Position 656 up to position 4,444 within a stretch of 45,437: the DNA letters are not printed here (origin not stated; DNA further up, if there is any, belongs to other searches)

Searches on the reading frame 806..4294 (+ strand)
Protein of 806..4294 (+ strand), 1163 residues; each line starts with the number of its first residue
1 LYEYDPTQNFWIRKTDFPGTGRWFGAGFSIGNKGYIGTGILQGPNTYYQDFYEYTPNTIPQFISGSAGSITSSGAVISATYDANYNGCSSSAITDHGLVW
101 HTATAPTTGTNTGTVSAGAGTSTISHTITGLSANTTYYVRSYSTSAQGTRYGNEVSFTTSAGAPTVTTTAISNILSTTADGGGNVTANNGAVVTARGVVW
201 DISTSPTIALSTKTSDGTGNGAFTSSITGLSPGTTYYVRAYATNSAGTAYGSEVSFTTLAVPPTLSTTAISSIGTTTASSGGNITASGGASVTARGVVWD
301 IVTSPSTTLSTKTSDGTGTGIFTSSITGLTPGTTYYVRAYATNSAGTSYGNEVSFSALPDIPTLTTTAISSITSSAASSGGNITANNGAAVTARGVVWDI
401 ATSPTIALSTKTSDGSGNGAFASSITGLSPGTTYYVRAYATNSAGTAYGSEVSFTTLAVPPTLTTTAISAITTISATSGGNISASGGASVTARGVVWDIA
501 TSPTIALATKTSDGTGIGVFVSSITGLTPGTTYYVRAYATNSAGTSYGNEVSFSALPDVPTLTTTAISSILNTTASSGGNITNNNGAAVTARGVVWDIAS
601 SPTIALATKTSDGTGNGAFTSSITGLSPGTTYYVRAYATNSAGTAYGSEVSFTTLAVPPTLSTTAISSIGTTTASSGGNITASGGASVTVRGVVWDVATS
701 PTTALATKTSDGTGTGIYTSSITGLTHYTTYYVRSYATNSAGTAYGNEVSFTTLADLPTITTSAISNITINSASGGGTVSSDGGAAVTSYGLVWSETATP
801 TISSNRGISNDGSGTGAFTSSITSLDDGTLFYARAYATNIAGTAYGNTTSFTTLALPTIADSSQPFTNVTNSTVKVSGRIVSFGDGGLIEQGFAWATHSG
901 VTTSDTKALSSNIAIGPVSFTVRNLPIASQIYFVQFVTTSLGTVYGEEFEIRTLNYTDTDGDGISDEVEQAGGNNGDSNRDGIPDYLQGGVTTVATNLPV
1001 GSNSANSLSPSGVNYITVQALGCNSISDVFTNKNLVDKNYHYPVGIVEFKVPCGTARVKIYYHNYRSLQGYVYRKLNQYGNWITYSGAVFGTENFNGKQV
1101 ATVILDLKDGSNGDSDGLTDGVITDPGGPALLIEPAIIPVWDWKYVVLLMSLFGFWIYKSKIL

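Call 55: search_protein_families(library=pfam, proteins=[window:806-4294:+], max_evalue=0.001)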
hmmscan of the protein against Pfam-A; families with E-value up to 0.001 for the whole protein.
window:806-4294:+ (1163 aa): 11 families
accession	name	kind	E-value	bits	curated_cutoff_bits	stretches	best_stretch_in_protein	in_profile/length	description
PF25059.1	FN3_DSCAM-DSCAML_C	-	7.5e-21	74.7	39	0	225-260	47-81/89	DSCAM/DSCAML C-terminal Fn3-like domain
PF16656.11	Pur_ac_phosph_N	-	1.6e-20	73.9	30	0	304-349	43-85/93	Purple acid Phosphatase, N-terminal domain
PF00041.27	fn3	-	5.2e-20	71.9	25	0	224-256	50-82/84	Fibronectin type III domain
PF16974.11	NAR2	-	1.5e-16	60.7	26.6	0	316-353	87-126/142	High-affinity nitrate transporter accessory, Ig-like domain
PF23376.1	Fn3_VIN3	-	1.1e-15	58.4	33.9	0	224-259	61-96/99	VIN3-like, fibronectin type-III domain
PF10179.15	NDNF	-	3.1e-09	37.4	27.3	0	523-543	92-112/127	Neuron-derived neurotrophic factor, first Fn(III) domain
PF17964.7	Big_10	-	3.5e-07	31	22.9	0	624-672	47-95/164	Bacterial Ig domain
PF14740.11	DUF4471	-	9.8e-06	25.5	25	0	570-612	94-135/303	Domain of unknown function (DUF4471)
PF21466.3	GH101_dom-5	-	1.8e-05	25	27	0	82-217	3-139/145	Endo-alpha-N-acetylgalactosaminidase, domain 5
PF19433.5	NDNF_C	-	6.7e-05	22.8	26.5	0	321-348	134-161/175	Neuron-derived Neurotrophic Factor C-terminal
PF20685.2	GCP5-Mod21_C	-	0.00027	21.6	27.4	0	549-583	30-64/69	Gamma-Tubulin ring complex non-core subunit mod21, C-terminal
